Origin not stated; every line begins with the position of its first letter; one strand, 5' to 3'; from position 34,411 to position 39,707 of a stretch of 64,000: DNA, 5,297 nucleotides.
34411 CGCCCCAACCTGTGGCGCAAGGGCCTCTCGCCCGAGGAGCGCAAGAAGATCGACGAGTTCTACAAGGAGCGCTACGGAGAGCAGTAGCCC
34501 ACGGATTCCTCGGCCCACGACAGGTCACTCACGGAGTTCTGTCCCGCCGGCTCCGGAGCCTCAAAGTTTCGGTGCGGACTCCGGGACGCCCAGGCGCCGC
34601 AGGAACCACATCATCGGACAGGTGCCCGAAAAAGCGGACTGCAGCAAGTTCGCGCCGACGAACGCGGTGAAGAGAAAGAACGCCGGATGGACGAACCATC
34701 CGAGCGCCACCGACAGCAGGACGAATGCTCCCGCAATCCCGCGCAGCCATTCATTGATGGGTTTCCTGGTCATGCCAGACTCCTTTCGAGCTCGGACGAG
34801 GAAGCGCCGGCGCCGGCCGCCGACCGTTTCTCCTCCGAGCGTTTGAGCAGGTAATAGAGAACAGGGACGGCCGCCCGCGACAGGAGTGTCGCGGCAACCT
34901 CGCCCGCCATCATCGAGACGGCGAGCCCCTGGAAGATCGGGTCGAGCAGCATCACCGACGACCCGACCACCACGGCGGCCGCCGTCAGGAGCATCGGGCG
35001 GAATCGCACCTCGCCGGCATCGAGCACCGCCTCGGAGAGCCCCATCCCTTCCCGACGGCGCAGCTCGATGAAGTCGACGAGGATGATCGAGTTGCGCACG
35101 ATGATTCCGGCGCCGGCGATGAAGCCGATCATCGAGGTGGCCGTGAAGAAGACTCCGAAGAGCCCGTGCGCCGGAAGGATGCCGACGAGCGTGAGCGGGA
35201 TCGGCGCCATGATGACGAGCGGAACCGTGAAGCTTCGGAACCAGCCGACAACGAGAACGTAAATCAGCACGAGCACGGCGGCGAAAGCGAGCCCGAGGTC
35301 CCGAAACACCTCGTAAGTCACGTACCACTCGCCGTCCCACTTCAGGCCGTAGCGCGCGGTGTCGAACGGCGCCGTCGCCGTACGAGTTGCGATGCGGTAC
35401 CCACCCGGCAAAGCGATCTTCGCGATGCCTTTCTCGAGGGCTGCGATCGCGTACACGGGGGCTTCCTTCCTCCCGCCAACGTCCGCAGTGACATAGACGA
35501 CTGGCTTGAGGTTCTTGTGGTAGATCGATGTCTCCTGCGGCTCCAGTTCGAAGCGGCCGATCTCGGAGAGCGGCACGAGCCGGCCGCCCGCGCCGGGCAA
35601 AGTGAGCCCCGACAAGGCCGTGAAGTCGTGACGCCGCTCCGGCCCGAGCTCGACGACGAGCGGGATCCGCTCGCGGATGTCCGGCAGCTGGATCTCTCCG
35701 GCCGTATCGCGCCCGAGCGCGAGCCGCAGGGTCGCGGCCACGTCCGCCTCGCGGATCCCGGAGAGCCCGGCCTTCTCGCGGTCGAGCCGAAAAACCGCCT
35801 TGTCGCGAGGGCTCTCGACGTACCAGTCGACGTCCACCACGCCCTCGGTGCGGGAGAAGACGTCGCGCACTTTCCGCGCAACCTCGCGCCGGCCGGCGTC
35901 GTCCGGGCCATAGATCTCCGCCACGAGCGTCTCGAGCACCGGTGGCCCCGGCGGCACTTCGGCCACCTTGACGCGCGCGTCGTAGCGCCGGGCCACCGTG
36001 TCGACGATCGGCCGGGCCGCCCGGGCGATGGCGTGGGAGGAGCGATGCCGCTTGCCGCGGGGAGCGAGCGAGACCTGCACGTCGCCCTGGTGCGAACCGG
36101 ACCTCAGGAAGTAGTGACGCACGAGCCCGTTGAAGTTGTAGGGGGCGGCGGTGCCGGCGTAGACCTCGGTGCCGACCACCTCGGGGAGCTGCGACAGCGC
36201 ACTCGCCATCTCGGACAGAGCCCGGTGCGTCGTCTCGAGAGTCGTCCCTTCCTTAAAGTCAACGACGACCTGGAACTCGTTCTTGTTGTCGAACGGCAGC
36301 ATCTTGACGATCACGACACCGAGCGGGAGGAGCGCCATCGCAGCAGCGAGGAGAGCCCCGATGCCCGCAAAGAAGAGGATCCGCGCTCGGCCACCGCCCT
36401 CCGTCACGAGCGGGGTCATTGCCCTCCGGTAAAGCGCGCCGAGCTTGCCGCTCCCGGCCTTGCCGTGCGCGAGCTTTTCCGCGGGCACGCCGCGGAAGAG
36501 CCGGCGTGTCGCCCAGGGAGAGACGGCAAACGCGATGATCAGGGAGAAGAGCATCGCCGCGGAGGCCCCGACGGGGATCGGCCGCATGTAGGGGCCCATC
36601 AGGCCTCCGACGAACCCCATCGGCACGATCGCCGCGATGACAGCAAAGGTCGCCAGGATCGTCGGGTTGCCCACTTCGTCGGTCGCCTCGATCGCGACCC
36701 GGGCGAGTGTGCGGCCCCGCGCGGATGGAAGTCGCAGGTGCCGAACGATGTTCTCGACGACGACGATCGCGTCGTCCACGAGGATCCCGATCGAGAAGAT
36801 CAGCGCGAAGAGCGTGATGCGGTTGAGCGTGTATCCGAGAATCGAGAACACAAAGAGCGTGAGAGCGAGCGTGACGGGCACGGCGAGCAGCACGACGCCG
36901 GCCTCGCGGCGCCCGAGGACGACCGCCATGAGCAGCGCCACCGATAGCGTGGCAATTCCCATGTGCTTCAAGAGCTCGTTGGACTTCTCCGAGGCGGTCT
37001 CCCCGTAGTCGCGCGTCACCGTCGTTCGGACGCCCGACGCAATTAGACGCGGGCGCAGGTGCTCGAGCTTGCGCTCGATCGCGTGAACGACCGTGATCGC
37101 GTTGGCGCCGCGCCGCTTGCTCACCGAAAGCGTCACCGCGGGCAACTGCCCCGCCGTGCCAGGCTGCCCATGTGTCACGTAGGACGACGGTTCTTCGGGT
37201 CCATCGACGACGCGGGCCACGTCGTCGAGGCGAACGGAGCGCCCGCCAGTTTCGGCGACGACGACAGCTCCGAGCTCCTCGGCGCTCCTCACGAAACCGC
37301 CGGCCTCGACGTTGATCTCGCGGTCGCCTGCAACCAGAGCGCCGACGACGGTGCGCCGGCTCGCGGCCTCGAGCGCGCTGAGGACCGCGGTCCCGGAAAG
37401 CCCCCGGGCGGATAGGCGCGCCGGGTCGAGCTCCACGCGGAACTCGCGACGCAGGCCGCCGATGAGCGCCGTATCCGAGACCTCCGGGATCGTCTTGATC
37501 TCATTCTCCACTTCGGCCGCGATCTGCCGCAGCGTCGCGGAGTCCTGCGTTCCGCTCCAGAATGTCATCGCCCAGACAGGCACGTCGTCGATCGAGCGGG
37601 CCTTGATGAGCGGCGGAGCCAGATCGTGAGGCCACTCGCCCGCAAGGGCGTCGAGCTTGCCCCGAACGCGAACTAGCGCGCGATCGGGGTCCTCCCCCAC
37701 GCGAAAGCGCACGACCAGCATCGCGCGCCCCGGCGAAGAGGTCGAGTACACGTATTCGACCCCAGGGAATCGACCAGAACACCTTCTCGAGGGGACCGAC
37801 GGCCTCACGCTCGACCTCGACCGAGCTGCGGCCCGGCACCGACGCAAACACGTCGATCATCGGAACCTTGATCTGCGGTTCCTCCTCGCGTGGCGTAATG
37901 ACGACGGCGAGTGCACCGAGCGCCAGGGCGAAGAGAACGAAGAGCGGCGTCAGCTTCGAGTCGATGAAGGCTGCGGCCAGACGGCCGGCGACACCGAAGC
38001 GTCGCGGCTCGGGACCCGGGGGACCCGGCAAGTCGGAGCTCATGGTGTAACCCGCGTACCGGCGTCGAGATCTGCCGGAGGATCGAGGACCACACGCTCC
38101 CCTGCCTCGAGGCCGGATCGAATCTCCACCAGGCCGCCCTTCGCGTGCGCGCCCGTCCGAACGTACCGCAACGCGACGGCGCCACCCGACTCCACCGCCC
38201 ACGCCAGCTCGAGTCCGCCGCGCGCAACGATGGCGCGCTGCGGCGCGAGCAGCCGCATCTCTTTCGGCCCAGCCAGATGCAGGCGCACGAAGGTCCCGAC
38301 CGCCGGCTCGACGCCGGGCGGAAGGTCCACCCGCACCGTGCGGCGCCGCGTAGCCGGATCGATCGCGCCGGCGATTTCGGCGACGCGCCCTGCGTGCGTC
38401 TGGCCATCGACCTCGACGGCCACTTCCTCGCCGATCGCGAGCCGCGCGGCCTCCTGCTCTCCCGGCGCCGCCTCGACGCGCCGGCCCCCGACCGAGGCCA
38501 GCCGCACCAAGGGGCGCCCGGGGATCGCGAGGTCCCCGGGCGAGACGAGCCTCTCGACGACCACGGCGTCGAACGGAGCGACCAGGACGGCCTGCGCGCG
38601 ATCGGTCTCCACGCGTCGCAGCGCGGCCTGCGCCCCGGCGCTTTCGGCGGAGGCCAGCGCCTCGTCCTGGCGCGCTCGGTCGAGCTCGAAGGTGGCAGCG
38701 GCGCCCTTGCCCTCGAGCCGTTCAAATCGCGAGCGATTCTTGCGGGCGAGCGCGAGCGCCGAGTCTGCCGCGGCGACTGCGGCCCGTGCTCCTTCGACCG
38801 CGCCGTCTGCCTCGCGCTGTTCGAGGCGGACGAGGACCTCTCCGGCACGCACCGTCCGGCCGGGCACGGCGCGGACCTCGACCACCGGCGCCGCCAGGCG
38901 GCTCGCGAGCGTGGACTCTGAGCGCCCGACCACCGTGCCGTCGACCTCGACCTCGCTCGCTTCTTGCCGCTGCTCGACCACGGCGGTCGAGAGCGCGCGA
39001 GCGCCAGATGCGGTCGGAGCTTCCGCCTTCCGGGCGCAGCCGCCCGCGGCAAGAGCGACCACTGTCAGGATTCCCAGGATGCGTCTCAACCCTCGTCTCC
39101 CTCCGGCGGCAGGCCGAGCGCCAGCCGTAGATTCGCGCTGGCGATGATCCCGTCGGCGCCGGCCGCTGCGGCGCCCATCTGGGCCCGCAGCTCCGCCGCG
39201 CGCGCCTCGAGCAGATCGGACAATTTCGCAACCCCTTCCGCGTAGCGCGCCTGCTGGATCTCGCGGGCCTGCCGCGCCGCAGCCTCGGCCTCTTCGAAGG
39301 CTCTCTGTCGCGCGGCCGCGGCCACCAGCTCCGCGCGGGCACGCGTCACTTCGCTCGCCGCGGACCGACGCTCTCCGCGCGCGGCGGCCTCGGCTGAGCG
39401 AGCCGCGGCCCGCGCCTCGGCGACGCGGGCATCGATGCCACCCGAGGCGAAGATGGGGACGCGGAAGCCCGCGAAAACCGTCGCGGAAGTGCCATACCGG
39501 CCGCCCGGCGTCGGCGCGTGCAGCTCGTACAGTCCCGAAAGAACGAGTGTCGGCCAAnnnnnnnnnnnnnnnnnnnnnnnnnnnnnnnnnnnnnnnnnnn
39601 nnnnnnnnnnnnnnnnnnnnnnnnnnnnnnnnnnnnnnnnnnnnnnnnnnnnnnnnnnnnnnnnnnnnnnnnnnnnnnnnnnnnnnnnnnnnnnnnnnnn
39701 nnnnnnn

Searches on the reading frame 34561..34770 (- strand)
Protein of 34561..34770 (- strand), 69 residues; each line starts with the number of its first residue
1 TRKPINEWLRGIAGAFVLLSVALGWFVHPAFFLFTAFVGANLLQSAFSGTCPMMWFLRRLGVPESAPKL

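Call 9: search_protein_families(library=ncbifam, proteins=[window:34561-34770:-], max_evalue=0.01)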
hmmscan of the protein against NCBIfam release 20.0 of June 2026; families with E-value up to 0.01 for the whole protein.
window:34561-34770:- (69 aa): 0 families

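Call 40: search_protein_families(library=pfam, proteins=[window:34561-34770:-], max_evalue=0.01)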
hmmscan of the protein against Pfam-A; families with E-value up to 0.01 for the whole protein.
window:34561-34770:- (69 aa): 1 family
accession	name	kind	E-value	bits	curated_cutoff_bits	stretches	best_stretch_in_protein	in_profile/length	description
PF11127.14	YgaP-like_TM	-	2.6e-09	37.5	25.3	1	8-57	11-58/66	Inner membrane protein YgaP-like, transmembrane domain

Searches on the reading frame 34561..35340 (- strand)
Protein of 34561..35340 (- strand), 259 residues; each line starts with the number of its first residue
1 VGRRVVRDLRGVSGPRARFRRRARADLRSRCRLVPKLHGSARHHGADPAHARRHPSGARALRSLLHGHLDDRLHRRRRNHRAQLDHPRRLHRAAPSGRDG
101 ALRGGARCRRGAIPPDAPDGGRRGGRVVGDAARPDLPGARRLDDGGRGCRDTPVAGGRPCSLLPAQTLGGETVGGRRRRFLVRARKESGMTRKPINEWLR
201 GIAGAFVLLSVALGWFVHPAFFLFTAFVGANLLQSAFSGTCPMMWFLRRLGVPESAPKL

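Call 3: search_protein_families(library=pfam, proteins=[window:34561-35340:-])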
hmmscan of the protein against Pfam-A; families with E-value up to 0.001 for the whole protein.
window:34561-35340:- (259 aa): 1 family
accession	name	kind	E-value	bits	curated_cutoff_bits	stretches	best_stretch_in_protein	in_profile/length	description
PF11127.14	YgaP-like_TM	-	1.4e-07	31.9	25.3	1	198-247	11-58/66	Inner membrane protein YgaP-like, transmembrane domain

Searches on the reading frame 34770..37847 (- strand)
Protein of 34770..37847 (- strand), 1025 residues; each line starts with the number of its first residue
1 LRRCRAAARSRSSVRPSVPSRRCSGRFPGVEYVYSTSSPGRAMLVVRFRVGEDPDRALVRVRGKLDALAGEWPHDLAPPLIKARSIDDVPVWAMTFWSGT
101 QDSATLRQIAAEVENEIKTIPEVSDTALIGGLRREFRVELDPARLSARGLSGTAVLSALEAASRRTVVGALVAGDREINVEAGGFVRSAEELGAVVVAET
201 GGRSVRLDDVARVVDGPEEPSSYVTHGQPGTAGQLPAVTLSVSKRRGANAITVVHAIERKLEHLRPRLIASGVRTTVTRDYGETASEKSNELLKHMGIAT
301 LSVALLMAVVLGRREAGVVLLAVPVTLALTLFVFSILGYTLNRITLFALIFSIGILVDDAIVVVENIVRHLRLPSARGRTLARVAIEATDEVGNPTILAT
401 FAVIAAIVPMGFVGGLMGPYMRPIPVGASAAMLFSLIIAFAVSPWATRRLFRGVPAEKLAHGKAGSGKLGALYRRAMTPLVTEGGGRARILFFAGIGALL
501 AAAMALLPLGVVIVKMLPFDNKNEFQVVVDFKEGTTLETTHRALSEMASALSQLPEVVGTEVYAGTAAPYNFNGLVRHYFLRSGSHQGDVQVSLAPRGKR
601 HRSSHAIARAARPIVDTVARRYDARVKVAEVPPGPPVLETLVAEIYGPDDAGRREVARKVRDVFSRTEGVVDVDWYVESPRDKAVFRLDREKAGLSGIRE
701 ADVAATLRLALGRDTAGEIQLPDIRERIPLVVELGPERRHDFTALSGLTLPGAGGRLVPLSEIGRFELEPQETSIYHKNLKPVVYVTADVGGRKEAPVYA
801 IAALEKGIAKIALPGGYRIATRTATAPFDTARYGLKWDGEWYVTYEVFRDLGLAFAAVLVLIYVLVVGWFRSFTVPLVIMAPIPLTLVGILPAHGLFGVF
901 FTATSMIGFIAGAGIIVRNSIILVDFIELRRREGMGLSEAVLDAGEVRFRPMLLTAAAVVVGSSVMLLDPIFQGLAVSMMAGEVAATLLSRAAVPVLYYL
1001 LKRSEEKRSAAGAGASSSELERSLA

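Call 3: search_protein_families(library=pfam, proteins=[window:34770-37847:-])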
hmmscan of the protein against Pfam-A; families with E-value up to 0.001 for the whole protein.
window:34770-37847:- (1025 aa): 2 families
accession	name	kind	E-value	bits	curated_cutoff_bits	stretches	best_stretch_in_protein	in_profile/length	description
PF00873.25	ACR_tran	-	1e-135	454.3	28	1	27-1001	72-1020/1021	AcrB/AcrD/AcrF family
PF02355.23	SecD_SecF_C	-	0.00031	20.6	20.5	1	289-415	30-154/189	Protein export membrane protein SecD/SecF, C-terminal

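Call 9: search_protein_families(library=ncbifam, proteins=[window:34770-37847:-], max_evalue=0.01)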
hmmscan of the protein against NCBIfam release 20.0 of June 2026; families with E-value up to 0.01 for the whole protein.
window:34770-37847:- (1025 aa): 15 families
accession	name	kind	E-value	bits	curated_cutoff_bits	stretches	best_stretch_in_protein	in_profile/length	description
NF033617.1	RND_permease_2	subfamily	3.4e-119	399.4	1250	1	25-1003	69-1009/1009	multidrug efflux RND transporter permease subunit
NF000282.2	RND_permease_1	subfamily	5.9e-89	299.3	1250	1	29-1003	73-1029/1029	multidrug efflux RND transporter permease subunit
NF007905.0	PRK10614.1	equivalog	2e-75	254.2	1774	2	17-459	64-498/1025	multidrug efflux RND transporter permease subunit MdtC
TIGR00915.1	2A0602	subfamily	7.7e-71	239.2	940.35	1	29-1010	74-1037/1050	efflux RND transporter permease subunit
TIGR00914.1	2A0601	subfamily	1.5e-70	238.2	701.45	1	27-1009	76-1043/1051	CusA/CzcA family heavy metal efflux RND transporter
NF007798.0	PRK10503.1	equivalog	6.3e-69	232.6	1584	2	18-452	74-500/1040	MdtB/MuxB family multidrug efflux RND transporter permease subunit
NF007133.0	PRK09579.1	equivalog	1.2e-61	208.5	1763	2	28-452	75-490/1017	multidrug efflux RND transporter permease subunit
NF007842.1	PRK10555.1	equivalog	2.4e-49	168.1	1854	2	32-547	77-593/1036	multidrug efflux RND transporter permease AcrD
NF000037.1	RND_perm_OqxB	exception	5.3e-49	166.9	2200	2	37-474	85-522/1050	multidrug efflux RND transporter permease subunit OqxB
NF007131.0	PRK09577.1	equivalog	2e-48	164.8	1768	1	27-1017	72-1038/1045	multidrug efflux RND transporter permease subunit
NF011706.2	PRK15127.1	equivalog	6.2e-48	163.4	2150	2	36-549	82-596/1049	multidrug efflux RND transporter permease subunit AcrB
TIGR00916.1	2A0604s01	subfamily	7.9e-07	28.9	148.6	1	281-415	82-209/231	SecD/SecF family protein translocase subunit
TIGR00966.2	transloc_SecF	equivalog_domain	2.6e-05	23.9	160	1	285-415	119-247/279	protein translocase subunit SecF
TIGR00921.1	2A067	subfamily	0.0017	16.5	351.9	1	843-1010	182-355/733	hydrophobe/amphiphile efflux-3 (HAE3) family transporter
NF009582.0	PRK13024.1-2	equivalog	0.0076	14.2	723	0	320-372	364-416/859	protein translocase subunit SecDF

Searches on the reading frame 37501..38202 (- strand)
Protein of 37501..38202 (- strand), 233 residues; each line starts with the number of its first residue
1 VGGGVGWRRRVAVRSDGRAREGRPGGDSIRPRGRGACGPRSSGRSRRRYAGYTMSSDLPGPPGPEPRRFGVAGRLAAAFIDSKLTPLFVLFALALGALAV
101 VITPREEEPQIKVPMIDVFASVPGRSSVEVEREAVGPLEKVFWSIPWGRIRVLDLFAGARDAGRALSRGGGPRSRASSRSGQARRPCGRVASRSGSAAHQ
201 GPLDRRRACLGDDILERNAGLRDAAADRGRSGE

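Call 40: search_protein_families(library=pfam, proteins=[window:37501-38202:-], max_evalue=0.01)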
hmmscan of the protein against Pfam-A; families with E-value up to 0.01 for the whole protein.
window:37501-38202:- (233 aa): 1 family
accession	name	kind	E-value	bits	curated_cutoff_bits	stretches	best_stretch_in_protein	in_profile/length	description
PF00873.25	ACR_tran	-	1.8e-05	23.1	28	1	79-144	5-71/1021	AcrB/AcrD/AcrF family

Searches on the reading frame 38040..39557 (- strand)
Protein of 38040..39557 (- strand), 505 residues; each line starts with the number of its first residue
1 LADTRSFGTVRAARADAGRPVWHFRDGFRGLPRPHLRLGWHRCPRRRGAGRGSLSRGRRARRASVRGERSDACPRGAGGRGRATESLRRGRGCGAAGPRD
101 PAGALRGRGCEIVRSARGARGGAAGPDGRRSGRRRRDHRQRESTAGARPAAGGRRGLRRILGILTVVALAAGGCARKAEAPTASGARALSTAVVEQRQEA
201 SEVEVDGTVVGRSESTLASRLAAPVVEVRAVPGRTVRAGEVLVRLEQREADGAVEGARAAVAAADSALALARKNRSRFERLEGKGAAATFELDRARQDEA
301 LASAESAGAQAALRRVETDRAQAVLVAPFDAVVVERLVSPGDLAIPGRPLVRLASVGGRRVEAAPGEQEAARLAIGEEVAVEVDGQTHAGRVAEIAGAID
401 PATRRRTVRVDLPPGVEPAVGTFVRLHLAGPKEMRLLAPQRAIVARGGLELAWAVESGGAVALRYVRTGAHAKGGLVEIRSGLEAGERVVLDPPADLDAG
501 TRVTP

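Call 40: search_protein_families(library=pfam, proteins=[window:38040-39557:-], max_evalue=0.01)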
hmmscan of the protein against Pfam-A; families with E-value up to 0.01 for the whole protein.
window:38040-39557:- (505 aa): 3 families
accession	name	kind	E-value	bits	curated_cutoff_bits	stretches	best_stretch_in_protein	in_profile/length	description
PF16576.10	HlyD_D23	-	2.5e-12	47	30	1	212-413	17-202/214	Barrel-sandwich domain of CusB or HlyD membrane-fusion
PF13437.12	HlyD_3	-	3e-11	44.4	22.2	1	324-414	1-95/106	HlyD family secretion protein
PF00364.28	Biotin_lipoyl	-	0.0065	16.7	22.1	0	314-353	34-73/73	Biotin-requiring enzyme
